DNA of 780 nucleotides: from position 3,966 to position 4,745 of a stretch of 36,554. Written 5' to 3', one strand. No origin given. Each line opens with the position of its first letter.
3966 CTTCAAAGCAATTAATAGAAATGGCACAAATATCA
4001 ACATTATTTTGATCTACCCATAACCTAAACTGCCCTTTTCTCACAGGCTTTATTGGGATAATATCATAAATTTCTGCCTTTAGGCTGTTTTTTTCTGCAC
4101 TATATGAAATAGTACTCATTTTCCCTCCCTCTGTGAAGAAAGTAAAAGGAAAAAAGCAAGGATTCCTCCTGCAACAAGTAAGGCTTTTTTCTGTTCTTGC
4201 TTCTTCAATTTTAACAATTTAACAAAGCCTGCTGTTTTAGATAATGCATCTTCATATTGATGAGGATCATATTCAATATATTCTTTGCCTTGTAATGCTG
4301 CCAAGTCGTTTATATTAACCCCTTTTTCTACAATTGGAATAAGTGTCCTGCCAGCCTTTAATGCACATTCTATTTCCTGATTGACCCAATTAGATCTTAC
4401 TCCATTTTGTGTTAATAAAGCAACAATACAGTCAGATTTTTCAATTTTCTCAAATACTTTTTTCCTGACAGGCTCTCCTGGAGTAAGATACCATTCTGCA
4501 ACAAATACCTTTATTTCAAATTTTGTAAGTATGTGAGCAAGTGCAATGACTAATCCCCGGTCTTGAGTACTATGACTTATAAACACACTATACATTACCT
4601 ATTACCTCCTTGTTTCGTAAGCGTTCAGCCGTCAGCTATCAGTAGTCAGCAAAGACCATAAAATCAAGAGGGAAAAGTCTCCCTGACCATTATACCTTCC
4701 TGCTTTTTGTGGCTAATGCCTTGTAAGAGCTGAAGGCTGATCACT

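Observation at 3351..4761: Repeat-bracketed three-gene cassette: tail-anchored TIR protein, unknown 101-aa protein and PIN nuclease (candidate undescribed defence/toxin module)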

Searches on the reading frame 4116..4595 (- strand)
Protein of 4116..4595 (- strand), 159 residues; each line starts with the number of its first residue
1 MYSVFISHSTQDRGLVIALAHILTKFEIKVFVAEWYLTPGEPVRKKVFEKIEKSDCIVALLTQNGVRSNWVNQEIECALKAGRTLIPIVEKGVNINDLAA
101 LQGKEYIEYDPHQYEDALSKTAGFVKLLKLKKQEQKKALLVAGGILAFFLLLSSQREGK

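Call 3: search_protein_families(library=pfam, proteins=[window:4116-4595:-], max_evalue=1)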
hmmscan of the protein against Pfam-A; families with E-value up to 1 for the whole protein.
window:4116-4595:- (159 aa): 4 families
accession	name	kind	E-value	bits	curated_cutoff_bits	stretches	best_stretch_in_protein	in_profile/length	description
PF13676.11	TIR_2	-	1e-20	74.9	28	1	4-118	1-118/122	TIR domain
PF01582.25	TIR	-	3.7e-09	37.1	21.3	1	2-88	2-94/179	TIR domain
PF08937.16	ThsB_TIR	-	2.4e-06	28.3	21.2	1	41-91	46-96/100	Thoeris protein ThsB, TIR-like domain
PF13271.11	DUF4062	-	0.23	12.1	24.7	1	4-63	2-62/82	Domain of unknown function (DUF4062)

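Call 4: search_protein_families(library=padloc, proteins=[window:4116-4595:-], max_evalue=1)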
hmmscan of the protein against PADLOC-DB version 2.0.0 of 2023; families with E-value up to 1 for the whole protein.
window:4116-4595:- (159 aa): 23 families
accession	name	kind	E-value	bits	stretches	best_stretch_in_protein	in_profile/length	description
PDLC05062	PDC-S66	-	7.8e-10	36.7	1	2-78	149-226/282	-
PDLC00426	ThsB1|ThsB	-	8.1e-10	36.5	1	2-96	238-338/352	TIR-like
PDLC00436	ThsB1|ThsB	-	5.9e-09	33.7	1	3-131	37-170/183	TIR-like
PDLC00419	ThsB1|ThsB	-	1.1e-07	29.8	1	3-79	29-109/165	TIR-like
PDLC02012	SAVED5--SAVED_TIR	-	5e-07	27.2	1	3-81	15-94/404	-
PDLC02962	RT-TIR_XII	-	6.4e-07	26.6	1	1-88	345-423/478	single gene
PDLC00422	ThsB1|ThsB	-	1.6e-06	25.8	1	2-109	41-152/194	TIR-like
PDLC00418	ThsB1|ThsB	-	1.8e-06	25.9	1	50-98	60-108/155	TIR-like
PDLC00423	ThsB1|ThsB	-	2.9e-06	25.1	1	3-115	37-153/190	TIR-like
PDLC02421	Aga_TIR-PNTD1-PNTD2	-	3.4e-06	24.4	1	3-85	5-89/430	Class I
PDLC00433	ThsB1|ThsB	-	1.2e-05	23.4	1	43-106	49-113/164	TIR-like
PDLC02961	RT-TIR_XII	-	1.5e-05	22.1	1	1-81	347-422/475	single gene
PDLC00430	ThsB1|ThsB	-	1.9e-05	22.3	1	4-33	67-97/269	TIR-like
PDLC00425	ThsB1|ThsB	-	2.6e-05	21.5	1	2-86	252-343/389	TIR-like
PDLC02403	Aga_TIR-PNTD1-PNTD2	-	0.00018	18.7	1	4-85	5-88/443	Class I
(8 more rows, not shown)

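Call 5: search_protein_families(library=ncbifam, proteins=[window:4116-4595:-], max_evalue=1)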
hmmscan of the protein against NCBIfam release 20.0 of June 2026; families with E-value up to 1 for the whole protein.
window:4116-4595:- (159 aa): 3 families
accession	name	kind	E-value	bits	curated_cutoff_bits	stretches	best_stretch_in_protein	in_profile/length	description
NF042941.1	Retron_TIR_antiphage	equivalog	2.3e-13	49.8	600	1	1-112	339-458/464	TIR domain-containing anti-phage reverse transcriptase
NF058526.1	Thoeris_type3_ThcB4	equivalog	1e-07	31.2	220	1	4-82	130-209/375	Thoeris type III anti-phage system protein ThcB4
NF045931.1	LP_sig_MAG6090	domain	0.14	12.1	35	1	136-152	2-19/25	lipoprotein, MAG6090 family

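Call 10: find_encoding_contigs(protein=window:4116-4595:-, flank=8000, max_places=10)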
Protein window:4116-4595:- (159 aa): 6 contigs read that carry it; 6 places shown.
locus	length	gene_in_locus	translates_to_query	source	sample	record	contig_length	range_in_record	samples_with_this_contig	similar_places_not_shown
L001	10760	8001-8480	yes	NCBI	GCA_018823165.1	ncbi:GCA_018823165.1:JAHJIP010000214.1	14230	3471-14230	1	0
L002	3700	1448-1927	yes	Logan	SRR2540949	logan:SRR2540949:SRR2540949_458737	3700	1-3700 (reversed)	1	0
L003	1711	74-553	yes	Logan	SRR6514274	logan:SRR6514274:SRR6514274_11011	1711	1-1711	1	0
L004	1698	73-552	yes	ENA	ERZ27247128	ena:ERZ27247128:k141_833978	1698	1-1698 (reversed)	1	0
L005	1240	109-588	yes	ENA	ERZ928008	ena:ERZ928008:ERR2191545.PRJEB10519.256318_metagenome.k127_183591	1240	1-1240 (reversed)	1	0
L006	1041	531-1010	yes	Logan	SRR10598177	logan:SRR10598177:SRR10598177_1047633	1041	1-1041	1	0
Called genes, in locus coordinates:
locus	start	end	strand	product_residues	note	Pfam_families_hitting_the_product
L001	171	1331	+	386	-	PF00478:IMPDH, PF03060:NMO (weak), PF01070:FMN_dh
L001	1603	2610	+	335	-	PF01555:N6_N4_Mtase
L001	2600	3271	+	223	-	-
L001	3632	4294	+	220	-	PF09976:TPR_21, PF13174:TPR_6 (faint), PF13181:TPR_8 (faint), PF13428:TPR_14 (faint), PF07719:TPR_2 (weak), PF13424:TPR_12 (weak), PF13432:TPR_16 (weak), PF00515:TPR_1 (weak), +2 more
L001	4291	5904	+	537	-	PF03065:Glyco_hydro_57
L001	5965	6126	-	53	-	-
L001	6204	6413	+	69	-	-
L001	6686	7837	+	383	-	PF06925:MGDG_synth, PF13439:Glyco_transf_4 (faint), PF13579:Glyco_trans_4_4 (faint), PF00534:Glycos_transf_1, PF04101:Glyco_tran_28_C, PF13692:Glyco_trans_1_4 (weak)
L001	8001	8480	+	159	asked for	PF01582:TIR, PF08937:ThsB_TIR (weak), PF13676:TIR_2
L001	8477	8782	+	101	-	-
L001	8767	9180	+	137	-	PF01850:PIN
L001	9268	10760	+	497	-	PF07244:POTRA, PF08479:POTRA_2, PF07244:POTRA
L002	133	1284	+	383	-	PF06925:MGDG_synth, PF13439:Glyco_transf_4 (faint), PF13579:Glyco_trans_4_4 (faint), PF00534:Glycos_transf_1, PF04101:Glyco_tran_28_C, PF13692:Glyco_trans_1_4 (weak)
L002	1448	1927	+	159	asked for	PF01582:TIR, PF08937:ThsB_TIR (weak), PF13676:TIR_2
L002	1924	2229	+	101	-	-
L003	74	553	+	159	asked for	PF01582:TIR, PF08937:ThsB_TIR (weak), PF13676:TIR_2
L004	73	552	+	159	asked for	PF01582:TIR, PF08937:ThsB_TIR (weak), PF13676:TIR_2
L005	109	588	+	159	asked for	PF01582:TIR, PF08937:ThsB_TIR (weak), PF13676:TIR_2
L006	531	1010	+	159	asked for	PF01582:TIR, PF08937:ThsB_TIR (weak), PF13676:TIR_2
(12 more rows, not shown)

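Call 13: find_homologous_proteins(query=window:4116-4595:-, max_evalue=0.001)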
Query window:4116-4595:- (159 aa): 383 proteins with E <= 0.001 among 451 candidates; the best 120 are listed.
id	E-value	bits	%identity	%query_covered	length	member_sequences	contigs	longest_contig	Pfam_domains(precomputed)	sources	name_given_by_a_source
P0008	1.1e-97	342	100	100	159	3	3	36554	PF01582.26,PF13676.12,PF08937.17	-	-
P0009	4.7e-78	278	83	99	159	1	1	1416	PF01582.26,PF13676.12,PF08937.17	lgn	-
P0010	6.6e-73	261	77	99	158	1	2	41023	PF01582.26,PF13676.12,PF08937.17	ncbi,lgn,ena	-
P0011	1.4e-72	260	79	98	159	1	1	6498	PF01582.26,PF13676.12,PF08937.17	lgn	-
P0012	5.1e-67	242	73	96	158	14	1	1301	PF01582.26,PF13676.12,PF08937.17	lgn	-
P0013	2.8e-65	237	71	86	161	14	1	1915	PF01582.26,PF13676.12,PF08937.17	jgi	-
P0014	1.7e-63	231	68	96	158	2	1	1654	PF01582.26,PF13676.12,PF10137.15,PF08937.17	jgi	jgi:nucleoside 2-deoxyribosyltransferase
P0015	2.3e-63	230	69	86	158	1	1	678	PF13676.12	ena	-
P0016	8.5e-63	229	70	96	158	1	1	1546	PF01582.26,PF13676.12,PF08937.17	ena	-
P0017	1.1e-62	228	69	97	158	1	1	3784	PF01582.26,PF13676.12,PF08937.17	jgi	-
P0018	1.8e-62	227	67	86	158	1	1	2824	PF01582.26,PF13676.12,PF08937.17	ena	-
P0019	4.2e-62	226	66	86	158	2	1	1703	PF01582.26,PF13676.12,PF08937.17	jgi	jgi:hypothetical protein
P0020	4.3e-62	226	68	79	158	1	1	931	PF01582.26,PF13676.12,PF08937.17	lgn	-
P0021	5.4e-62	226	67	96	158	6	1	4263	PF01582.26,PF13676.12,PF08937.17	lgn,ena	-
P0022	6.2e-62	226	67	79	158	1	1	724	PF01582.26,PF13676.12,PF08937.17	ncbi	-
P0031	1.3e-61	225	67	86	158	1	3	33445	PF01582.26,PF13676.12,PF08937.17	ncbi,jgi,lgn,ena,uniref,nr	ncbi:hypothetical protein DRP53_07830 [candidate division WOR-3 bacterium]|uniref:TIR domain-contain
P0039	3.4e-61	223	67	98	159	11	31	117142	PF01582.26,PF13676.12,PF08937.17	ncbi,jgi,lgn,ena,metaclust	metaclust:\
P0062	4.0e-60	220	64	86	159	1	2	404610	PF01582.26,PF13676.12,PF08937.17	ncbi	-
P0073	7.6e-60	219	66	88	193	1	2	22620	PF01582.26,PF13676.12,PF08937.17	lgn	-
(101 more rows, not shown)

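Call 17: find_encoding_contigs(protein=P0039, flank=5000, max_places=10)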
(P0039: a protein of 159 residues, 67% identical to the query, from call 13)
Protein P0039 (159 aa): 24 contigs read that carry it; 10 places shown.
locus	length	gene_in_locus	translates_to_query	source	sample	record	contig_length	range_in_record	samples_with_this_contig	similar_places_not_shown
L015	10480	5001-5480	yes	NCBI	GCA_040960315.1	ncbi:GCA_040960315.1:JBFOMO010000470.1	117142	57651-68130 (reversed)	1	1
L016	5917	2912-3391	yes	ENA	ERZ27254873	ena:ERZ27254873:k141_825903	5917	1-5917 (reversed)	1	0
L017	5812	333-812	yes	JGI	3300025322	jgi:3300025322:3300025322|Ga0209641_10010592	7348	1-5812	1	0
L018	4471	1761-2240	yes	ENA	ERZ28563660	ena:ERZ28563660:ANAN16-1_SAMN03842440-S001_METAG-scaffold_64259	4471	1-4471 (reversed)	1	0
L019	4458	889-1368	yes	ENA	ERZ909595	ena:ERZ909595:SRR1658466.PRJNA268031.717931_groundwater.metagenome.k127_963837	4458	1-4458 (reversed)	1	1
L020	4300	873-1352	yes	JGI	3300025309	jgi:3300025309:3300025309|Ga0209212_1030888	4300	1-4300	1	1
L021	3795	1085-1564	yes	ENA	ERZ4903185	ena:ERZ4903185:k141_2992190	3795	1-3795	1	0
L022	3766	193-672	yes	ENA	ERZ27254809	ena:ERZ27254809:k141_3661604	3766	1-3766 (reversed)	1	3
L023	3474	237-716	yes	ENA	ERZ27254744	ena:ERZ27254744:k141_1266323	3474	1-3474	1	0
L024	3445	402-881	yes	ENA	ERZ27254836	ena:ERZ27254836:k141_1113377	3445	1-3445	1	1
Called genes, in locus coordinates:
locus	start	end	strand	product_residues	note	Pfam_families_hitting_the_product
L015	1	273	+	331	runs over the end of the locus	PF01073:3Beta_HSD, PF01370:Epimerase, PF02719:Polysacc_synt_2, PF04321:RmlD_sub_bind, PF08659:KR (weak), PF13460:NAD_binding_10 (weak), PF16363:GDP_Man_Dehyd, PF07993:NAD_binding_4 (weak), +1 more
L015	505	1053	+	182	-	PF01066:CDP-OH_P_transf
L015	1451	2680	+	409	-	PF00926:DHBP_synthase, PF00925:GTP_cyclohydro2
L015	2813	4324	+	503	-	PF00324:AA_permease, PF13520:AA_permease_2, PF13906:AA_permease_C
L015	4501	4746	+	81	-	PF14149:YhfH (faint), PF15731:MqsA_antitoxin (weak)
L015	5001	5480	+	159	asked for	PF01582:TIR, PF13676:TIR_2, PF08937:ThsB_TIR (weak)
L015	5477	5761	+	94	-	-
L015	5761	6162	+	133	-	PF01850:PIN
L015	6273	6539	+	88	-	PF04607:RelA_SpoT (weak)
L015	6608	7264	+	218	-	PF04607:RelA_SpoT (weak)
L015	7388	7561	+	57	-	-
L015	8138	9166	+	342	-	PF07690:MFS_1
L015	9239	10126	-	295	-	PF02629:CoA_binding, PF13380:CoA_binding_2 (faint), PF13607:Succ_CoA_lig, PF00549:Ligase_CoA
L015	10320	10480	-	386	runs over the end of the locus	PF08442:ATP-grasp_2, PF13549:ATP-grasp_5 (weak), PF24948:Citrate_synth_N, PF00549:Ligase_CoA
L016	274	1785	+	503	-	PF00324:AA_permease, PF13520:AA_permease_2, PF13906:AA_permease_C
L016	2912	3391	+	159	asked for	PF01582:TIR, PF13676:TIR_2, PF08937:ThsB_TIR (weak)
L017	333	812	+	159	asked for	PF01582:TIR, PF13676:TIR_2, PF08937:ThsB_TIR (weak)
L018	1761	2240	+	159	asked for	PF01582:TIR, PF13676:TIR_2, PF08937:ThsB_TIR (weak)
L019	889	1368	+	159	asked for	PF01582:TIR, PF13676:TIR_2, PF08937:ThsB_TIR (weak)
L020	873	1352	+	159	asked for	PF01582:TIR, PF13676:TIR_2, PF08937:ThsB_TIR (weak)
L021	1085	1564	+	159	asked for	PF01582:TIR, PF13676:TIR_2, PF08937:ThsB_TIR (weak)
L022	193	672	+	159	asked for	PF01582:TIR, PF13676:TIR_2, PF08937:ThsB_TIR (weak)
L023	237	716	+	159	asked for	PF01582:TIR, PF13676:TIR_2, PF08937:ThsB_TIR (weak)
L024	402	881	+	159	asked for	PF01582:TIR, PF13676:TIR_2, PF08937:ThsB_TIR (weak)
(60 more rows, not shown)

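Call 20: find_encoding_contigs(protein=P0062, flank=5000, max_places=3)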
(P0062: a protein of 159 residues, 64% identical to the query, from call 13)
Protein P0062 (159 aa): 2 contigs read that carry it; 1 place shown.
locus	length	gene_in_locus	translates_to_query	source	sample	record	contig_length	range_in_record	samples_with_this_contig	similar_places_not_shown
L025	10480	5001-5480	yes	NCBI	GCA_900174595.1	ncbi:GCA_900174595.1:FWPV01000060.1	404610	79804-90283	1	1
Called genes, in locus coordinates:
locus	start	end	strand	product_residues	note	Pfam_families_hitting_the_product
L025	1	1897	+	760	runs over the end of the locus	PF01301:Glyco_hydro_35, PF02449:Glyco_hydro_42, PF08532:Glyco_hydro_42M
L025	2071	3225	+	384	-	PF02771:Acyl-CoA_dh_N, PF02770:Acyl-CoA_dh_M, PF00441:Acyl-CoA_dh_1, PF22924:ACOX_C_alpha1 (faint), PF08028:Acyl-CoA_dh_2, PF21263:Acyl-CoA-dh_C, PF21343:ACAD9-ACADV_C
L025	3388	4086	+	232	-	PF01012:ETF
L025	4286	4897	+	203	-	PF01012:ETF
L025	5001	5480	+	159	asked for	PF01582:TIR, PF13676:TIR_2, PF08937:ThsB_TIR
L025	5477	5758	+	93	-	-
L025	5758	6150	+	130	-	PF01850:PIN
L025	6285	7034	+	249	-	PF01012:ETF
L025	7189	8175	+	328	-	PF01012:ETF, PF00766:ETF_alpha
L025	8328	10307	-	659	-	PF02665:Nitrate_red_gam (weak), PF13534:Fer4_17 (faint), PF00037:Fer4 (faint), PF12797:Fer4_2 (weak), PF13183:Fer4_8, PF13187:Fer4_9, PF13237:Fer4_10, PF02754:CCG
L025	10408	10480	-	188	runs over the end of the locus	PF14522:Cytochrome_C7 (faint), PF22113:Mtrc-MtrF_II-IV_dom (faint)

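Call 21: find_encoding_contigs(protein=P0031, flank=5000, max_places=3)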
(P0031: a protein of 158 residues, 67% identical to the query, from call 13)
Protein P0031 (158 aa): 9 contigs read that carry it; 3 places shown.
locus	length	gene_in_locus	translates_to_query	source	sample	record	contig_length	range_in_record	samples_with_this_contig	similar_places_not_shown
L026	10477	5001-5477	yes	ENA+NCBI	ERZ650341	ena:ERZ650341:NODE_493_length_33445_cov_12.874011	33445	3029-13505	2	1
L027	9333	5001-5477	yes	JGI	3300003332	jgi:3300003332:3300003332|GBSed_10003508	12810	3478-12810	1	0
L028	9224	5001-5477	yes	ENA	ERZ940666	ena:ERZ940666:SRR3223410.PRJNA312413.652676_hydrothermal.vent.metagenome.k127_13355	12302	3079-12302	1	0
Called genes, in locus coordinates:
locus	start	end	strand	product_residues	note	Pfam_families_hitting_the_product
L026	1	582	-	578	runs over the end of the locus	PF13231:PMT_2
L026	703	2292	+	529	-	PF01839:FG-GAP (faint), PF13517:FG-GAP_3, PF18962:Por_Secre_tail (weak), PF13860:FlgD_ig (faint)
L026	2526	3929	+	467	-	PF18962:Por_Secre_tail, PF13860:FlgD_ig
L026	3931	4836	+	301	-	PF04389:Peptidase_M28, PF01546:Peptidase_M20 (weak)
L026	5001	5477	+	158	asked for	PF01582:TIR (weak), PF13676:TIR_2, PF08937:ThsB_TIR (weak)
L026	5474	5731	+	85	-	-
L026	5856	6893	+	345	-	PF13412:HTH_24 (faint), PF02661:Fic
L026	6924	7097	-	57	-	-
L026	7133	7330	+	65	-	-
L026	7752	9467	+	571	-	PF04326:SLFN_AlbA_2, PF13749:HATPase_c_4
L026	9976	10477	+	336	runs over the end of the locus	PF08241:Methyltransf_11 (faint), PF01555:N6_N4_Mtase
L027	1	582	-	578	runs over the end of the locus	PF13231:PMT_2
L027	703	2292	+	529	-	PF01839:FG-GAP (faint), PF13517:FG-GAP_3, PF18962:Por_Secre_tail (weak), PF13860:FlgD_ig (faint)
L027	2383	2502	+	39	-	-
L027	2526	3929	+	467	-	PF18962:Por_Secre_tail, PF13860:FlgD_ig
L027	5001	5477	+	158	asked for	PF01582:TIR (weak), PF13676:TIR_2, PF08937:ThsB_TIR (weak)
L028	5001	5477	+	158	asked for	PF01582:TIR (weak), PF13676:TIR_2, PF08937:ThsB_TIR (weak)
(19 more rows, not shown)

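Call 23: find_related_loci(query=A3, collection=genome_contigs, flank=5000)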
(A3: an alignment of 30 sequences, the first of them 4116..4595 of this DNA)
Query A3 (159 aa) in genome_contigs; peptide patterns used: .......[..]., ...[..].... (x = any residue, [..] = any of these).
124 stretches matched a pattern; 56 encode a relative of the query (tblastn E <= 1e-3); 55 distinct loci.
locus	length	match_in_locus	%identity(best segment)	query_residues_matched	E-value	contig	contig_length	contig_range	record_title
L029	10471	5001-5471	82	1-157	1e-84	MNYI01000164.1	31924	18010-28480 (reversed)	MAG: Candidatus Desantisbacteria bacterium CG2_30_40_21 cg2_3.0_scaffold_785_c, whole genome shotgun sequence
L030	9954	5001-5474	65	2-159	1e-67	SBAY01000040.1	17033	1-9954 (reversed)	MAG: Nitrospira sp. isolate Bin_21_1 Hy_contig23448, whole genome shotgun sequence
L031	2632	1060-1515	66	2-153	8e-67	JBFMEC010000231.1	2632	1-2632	MAG: Nitrospirota bacterium isolate MAG235 MAG235_231, whole genome shotgun sequence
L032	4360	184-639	66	2-153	3e-65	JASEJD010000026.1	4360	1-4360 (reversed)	MAG: Methanobacteriaceae archaeon isolate Yes71-23 NODE_3918_length_4360_cov_69.337050, whole genome shotgun sequence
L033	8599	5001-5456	65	2-153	1e-64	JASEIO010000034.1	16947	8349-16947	MAG: bacterium isolate Yes71-08 NODE_34_length_16947_cov_34.144033, whole genome shotgun sequence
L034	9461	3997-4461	62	2-156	3e-63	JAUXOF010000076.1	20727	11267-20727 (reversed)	MAG: Thermodesulfovibrionales bacterium isolate C1_metabat.bin.51 C1_k141_173186, whole genome shotgun sequence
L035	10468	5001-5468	62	2-157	2e-63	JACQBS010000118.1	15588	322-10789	MAG: Nitrospinota bacterium isolate NC_groundwater_948_Pr1_S-0.2um_39_25 Montesol18-Sp2_coassembly_scaffold_806557, whol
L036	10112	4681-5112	65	2-145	1e-62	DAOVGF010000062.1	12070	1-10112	MAG TPA_asm: Candidatus Aerophobetes bacterium isolate CSMAG_1128 CSMAG_1128_k141_2070492_length_12070_cov_12.9779, whol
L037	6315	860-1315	64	2-152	2e-62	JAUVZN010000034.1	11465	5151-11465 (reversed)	MAG: Candidatus Aerophobetes bacterium isolate CSMAG_1269 CSMAG_1269_k141_1416952_length_11465_cov_49.0480, whole genome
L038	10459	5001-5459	65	4-156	3e-62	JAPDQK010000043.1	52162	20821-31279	MAG: Candidatus Zhuqueibacter pondensis isolate JZ4_201709_bins_45 JZ-4_201709_bins_45_scaffold_43, whole genome shotgun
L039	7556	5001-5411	67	2-138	3e-60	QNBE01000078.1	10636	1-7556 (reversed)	MAG: candidate division WOR-3 bacterium isolate B36_G15 B36_Guay15_scaffold_01561, whole genome shotgun sequence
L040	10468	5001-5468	62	2-157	3e-60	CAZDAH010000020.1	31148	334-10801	MAG TPA_asm: uncultured Ignavibacteria bacterium isolate binchicken_co395_172 genome assembly, contig: NODE_184_length_3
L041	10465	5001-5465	58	2-156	7e-60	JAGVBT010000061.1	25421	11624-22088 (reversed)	MAG: Deltaproteobacteria bacterium isolate DeMMO6_17 c_000000110250, whole genome shotgun sequence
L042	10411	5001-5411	65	2-138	2e-59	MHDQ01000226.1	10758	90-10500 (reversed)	MAG: Nitrospinae bacterium RIFCSPLOWO2_12_FULL_45_22 rifcsplowo2_12_scaffold_42403, whole genome shotgun sequence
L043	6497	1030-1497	63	2-157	2e-59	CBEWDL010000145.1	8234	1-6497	MAG TPA_asm: uncultured bacterium isolate SRR12059192_binner23_Refined_3 genome assembly, contig: ERZ26875191.193, whole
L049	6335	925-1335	64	2-138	1e-56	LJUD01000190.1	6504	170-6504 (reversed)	MAG: bacterium SM23_31 isolate SM23_31 WORSMTZ_38642, whole genome shotgun sequence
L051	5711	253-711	56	2-154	2e-53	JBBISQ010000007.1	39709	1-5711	MAG: Candidatus Fraserbacteria bacterium isolate CYF170214_bin_377 NODE_751_length_39709_cov_48.7951, whole genome shotg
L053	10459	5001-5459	55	2-154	9e-53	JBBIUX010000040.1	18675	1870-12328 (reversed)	MAG: Candidatus Fraserbacteria bacterium isolate BR2F70218_bin_63 NODE_1248_length_18675_cov_5.41142, whole genome shotg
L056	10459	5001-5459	55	1-153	2e-52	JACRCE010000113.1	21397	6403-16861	MAG: Deltaproteobacteria bacterium isolate NC_groundwater_1638_Pr3_B-0.1um_54_19 SR-2_scaffold_141_4107771, whole genome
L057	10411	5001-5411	56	1-137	3e-52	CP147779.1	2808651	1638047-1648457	MAG: Promethearchaeati archaeon SRVP18_Atabeyarchaeia-1 chromosome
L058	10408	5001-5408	57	2-137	3e-51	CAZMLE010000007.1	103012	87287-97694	MAG TPA_asm: uncultured Pirellulales bacterium isolate binchicken_co103_323 genome assembly, contig: NODE_109_length_103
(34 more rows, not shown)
